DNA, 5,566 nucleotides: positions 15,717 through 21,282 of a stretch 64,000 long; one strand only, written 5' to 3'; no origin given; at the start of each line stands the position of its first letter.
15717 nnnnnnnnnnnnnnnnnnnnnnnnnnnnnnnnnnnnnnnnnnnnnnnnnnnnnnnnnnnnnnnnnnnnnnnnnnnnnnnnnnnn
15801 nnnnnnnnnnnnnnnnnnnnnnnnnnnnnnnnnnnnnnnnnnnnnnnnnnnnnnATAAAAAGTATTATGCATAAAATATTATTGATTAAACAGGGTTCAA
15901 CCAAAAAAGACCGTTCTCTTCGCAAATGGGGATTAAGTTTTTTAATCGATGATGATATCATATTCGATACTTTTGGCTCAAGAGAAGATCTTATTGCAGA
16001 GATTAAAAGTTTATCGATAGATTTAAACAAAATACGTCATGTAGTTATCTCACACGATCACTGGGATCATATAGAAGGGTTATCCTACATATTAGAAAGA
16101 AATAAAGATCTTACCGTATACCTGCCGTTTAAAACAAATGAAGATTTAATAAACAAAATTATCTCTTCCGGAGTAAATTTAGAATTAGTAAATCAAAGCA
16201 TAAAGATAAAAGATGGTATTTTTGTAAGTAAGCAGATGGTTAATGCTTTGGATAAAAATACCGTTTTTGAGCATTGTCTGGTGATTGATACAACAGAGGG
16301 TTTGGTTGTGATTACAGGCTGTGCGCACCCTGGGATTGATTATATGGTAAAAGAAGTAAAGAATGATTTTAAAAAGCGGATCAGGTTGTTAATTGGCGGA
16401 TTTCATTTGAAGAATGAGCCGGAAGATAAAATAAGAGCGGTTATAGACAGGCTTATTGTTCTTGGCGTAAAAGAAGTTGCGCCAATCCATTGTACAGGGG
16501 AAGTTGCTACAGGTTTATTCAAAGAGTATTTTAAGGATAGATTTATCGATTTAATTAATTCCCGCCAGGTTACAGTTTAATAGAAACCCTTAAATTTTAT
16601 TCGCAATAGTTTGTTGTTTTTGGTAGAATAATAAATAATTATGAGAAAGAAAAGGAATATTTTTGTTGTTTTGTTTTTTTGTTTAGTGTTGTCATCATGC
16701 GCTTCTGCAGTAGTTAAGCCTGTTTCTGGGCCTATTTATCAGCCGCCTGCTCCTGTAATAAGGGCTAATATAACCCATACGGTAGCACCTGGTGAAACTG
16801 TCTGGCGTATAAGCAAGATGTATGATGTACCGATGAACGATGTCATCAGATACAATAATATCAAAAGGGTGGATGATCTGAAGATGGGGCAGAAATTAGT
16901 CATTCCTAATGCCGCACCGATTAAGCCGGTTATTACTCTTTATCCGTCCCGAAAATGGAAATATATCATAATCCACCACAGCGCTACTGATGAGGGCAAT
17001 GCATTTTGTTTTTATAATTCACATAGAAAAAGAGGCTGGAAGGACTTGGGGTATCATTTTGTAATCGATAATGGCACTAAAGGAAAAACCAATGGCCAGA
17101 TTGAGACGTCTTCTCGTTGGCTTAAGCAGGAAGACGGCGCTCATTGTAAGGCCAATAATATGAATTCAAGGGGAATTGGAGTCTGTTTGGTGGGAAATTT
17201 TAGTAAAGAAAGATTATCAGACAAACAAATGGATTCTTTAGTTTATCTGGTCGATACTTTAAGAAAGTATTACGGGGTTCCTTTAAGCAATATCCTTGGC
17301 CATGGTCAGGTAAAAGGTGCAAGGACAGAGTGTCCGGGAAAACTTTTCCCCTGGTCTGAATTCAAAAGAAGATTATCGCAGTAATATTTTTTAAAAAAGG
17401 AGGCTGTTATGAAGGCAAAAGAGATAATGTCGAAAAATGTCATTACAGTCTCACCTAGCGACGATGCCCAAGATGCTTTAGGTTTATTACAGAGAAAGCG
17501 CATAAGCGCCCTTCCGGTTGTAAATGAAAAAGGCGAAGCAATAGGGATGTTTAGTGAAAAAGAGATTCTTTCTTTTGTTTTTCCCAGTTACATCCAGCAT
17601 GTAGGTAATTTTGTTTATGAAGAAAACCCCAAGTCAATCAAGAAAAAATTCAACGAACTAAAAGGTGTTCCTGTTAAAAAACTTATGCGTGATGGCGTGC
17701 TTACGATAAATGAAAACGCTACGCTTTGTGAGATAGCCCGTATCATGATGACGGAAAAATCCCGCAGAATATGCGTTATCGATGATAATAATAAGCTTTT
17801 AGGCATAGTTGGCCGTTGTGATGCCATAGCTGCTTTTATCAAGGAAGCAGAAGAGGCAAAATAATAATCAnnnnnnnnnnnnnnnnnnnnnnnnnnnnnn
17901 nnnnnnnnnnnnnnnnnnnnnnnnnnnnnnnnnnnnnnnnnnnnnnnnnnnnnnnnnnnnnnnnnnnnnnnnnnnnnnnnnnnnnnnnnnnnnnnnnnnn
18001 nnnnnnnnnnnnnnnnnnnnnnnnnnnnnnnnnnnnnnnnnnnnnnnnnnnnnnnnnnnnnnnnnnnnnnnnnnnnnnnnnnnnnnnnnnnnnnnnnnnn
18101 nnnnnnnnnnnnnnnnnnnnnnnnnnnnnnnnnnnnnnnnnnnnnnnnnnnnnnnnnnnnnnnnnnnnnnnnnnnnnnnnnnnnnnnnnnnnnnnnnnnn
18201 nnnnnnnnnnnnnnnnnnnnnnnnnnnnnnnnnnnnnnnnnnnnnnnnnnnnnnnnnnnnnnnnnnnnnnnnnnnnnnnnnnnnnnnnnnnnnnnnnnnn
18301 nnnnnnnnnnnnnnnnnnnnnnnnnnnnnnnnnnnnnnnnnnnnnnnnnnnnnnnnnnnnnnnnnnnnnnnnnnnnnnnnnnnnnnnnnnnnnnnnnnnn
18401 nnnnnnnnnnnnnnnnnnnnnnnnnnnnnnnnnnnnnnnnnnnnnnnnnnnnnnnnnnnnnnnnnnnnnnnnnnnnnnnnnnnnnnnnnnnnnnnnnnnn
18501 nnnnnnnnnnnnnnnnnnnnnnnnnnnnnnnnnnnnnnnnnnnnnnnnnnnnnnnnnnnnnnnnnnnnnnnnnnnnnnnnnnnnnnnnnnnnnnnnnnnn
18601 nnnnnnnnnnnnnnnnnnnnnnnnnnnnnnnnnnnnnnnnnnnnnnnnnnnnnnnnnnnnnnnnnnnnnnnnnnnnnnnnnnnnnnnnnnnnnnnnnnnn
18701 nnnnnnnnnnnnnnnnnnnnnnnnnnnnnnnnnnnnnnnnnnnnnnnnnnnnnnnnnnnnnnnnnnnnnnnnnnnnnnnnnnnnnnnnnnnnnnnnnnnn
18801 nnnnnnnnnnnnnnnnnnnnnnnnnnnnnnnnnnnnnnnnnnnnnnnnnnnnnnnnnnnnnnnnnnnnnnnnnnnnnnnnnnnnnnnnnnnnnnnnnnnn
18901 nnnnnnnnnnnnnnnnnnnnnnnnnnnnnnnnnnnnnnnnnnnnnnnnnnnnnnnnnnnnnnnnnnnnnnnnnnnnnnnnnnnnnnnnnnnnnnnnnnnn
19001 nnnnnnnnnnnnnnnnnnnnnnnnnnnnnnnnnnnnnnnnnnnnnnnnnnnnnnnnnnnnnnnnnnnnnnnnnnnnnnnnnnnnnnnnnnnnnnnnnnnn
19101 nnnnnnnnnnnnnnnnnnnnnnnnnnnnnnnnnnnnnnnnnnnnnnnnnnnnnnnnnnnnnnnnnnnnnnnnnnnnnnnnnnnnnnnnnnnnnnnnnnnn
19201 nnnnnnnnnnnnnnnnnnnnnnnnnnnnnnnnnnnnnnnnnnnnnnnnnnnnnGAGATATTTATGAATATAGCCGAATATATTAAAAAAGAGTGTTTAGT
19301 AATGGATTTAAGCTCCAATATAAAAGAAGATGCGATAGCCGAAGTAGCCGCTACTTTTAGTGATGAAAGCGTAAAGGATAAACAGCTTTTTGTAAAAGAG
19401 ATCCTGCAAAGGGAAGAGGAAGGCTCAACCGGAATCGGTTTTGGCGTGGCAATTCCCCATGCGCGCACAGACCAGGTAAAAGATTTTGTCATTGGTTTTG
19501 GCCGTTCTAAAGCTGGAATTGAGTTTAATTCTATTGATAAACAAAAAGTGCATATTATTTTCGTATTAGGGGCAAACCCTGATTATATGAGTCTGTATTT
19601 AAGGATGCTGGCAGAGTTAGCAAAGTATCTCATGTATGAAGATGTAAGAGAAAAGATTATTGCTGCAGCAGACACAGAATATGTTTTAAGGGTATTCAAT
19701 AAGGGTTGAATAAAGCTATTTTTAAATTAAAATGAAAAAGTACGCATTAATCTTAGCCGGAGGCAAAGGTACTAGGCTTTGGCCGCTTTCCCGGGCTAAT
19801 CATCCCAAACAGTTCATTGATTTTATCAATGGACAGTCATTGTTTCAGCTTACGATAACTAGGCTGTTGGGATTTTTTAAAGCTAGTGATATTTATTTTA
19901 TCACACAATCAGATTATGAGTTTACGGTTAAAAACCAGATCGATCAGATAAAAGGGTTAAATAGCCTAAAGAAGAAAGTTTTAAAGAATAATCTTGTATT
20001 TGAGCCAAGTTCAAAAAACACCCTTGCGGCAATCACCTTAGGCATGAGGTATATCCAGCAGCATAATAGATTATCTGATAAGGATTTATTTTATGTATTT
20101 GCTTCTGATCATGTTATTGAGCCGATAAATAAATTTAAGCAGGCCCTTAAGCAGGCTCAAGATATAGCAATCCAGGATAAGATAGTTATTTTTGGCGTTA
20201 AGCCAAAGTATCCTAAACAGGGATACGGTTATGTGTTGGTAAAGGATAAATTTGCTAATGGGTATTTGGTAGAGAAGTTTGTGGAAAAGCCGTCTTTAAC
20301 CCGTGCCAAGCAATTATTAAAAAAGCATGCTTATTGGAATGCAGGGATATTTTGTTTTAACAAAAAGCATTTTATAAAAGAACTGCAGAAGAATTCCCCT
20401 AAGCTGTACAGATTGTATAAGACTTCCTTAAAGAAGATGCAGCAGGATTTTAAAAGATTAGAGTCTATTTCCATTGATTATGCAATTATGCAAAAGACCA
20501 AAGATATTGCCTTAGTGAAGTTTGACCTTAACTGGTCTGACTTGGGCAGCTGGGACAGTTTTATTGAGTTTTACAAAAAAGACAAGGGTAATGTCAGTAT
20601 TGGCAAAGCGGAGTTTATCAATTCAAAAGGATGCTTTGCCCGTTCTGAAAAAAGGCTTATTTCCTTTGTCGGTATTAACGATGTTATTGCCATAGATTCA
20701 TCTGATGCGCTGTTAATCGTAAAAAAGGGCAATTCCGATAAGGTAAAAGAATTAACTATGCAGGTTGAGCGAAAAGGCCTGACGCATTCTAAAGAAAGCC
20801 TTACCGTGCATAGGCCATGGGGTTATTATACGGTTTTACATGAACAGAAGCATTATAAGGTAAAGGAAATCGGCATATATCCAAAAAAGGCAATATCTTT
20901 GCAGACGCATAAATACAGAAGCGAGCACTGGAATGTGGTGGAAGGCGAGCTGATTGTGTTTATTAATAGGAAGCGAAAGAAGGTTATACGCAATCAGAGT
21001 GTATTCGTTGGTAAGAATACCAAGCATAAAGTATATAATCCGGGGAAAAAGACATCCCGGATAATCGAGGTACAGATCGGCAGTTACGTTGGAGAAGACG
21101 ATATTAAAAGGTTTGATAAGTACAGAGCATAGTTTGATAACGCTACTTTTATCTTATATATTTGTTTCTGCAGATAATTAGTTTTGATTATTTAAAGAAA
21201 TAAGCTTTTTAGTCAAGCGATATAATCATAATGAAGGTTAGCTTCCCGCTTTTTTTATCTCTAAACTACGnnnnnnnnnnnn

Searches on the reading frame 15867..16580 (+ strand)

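Call 7: search_protein_families(library=pfam, proteins=[window:15867-16580:+], max_evalue=0.001)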
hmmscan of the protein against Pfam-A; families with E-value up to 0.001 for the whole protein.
window:15867-16580:+ (237 aa): 2 families
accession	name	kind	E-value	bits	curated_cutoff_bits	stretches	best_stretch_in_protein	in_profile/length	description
PF12706.13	Lactamase_B_2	-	3.9e-08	33.6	27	1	47-105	23-81/200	Beta-lactamase superfamily domain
PF00753.33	Lactamase_B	-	1.8e-07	31.8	22.7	1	27-83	11-71/196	Metallo-beta-lactamase superfamily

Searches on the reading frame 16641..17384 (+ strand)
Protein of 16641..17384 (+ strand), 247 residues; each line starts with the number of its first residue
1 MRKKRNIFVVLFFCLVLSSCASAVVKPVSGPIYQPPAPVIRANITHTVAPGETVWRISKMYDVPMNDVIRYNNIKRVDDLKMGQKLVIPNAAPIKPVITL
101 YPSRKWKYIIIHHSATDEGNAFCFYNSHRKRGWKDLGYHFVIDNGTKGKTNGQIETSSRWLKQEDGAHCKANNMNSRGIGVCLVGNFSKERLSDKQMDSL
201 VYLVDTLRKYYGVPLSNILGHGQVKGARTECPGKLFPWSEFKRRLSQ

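Call 7: search_protein_families(library=pfam, proteins=[window:16641-17384:+], max_evalue=0.001)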
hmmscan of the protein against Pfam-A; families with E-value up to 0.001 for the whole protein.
window:16641-17384:+ (247 aa): 2 families
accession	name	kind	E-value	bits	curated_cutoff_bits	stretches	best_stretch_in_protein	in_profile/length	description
PF01510.30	Amidase_2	-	1e-21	78.1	26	1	103-234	2-131/131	N-acetylmuramoyl-L-alanine amidase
PF01476.26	LysM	-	6.3e-13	48.9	20.9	1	46-89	1-43/43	LysM domain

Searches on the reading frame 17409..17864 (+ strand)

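Call 7: search_protein_families(library=pfam, proteins=[window:17409-17864:+], max_evalue=0.001)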
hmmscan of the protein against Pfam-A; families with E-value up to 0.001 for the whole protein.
window:17409-17864:+ (151 aa): 1 family
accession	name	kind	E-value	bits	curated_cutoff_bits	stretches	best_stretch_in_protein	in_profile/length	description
PF00571.33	CBS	-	3e-30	104.7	24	2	3-57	1-55/57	CBS domain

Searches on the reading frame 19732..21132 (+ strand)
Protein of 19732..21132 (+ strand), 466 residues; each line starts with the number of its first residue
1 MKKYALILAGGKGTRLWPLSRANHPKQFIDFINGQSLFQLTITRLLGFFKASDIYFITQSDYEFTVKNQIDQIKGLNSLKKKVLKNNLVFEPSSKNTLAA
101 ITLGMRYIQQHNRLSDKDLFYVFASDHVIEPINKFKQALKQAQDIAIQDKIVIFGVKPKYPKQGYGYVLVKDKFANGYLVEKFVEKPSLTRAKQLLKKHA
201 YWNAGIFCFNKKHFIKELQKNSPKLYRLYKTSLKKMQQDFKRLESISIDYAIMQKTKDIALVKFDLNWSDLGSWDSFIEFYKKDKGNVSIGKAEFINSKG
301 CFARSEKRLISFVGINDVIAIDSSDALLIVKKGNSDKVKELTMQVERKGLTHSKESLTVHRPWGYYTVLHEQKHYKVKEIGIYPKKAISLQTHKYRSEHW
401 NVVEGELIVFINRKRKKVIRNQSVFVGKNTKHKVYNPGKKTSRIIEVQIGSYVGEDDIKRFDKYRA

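Call 7: search_protein_families(library=pfam, proteins=[window:19732-21132:+], max_evalue=0.001)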
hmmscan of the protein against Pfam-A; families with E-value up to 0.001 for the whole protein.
window:19732-21132:+ (466 aa): 5 families
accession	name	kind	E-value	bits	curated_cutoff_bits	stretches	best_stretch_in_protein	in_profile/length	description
PF00483.29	NTP_transferase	-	1.6e-45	156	21.2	1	5-284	2-242/245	Nucleotidyl transferase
PF01050.24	MannoseP_isomer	-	2.6e-34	118.3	23.6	1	354-462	7-115/116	Mannose-6-phosphate isomerase C-terminal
PF22640.1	ManC_GMP_beta-helix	-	1.7e-11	44.3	27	1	296-341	6-51/55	MannoseP isomerase/GMP-like beta-helix domain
PF07883.17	Cupin_2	-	3.4e-06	27.1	27.2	1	384-447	7-69/70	Cupin domain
PF12804.13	NTP_transf_3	-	3.3e-05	24.6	27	1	5-140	1-112/160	MobA-like NTP transferase domain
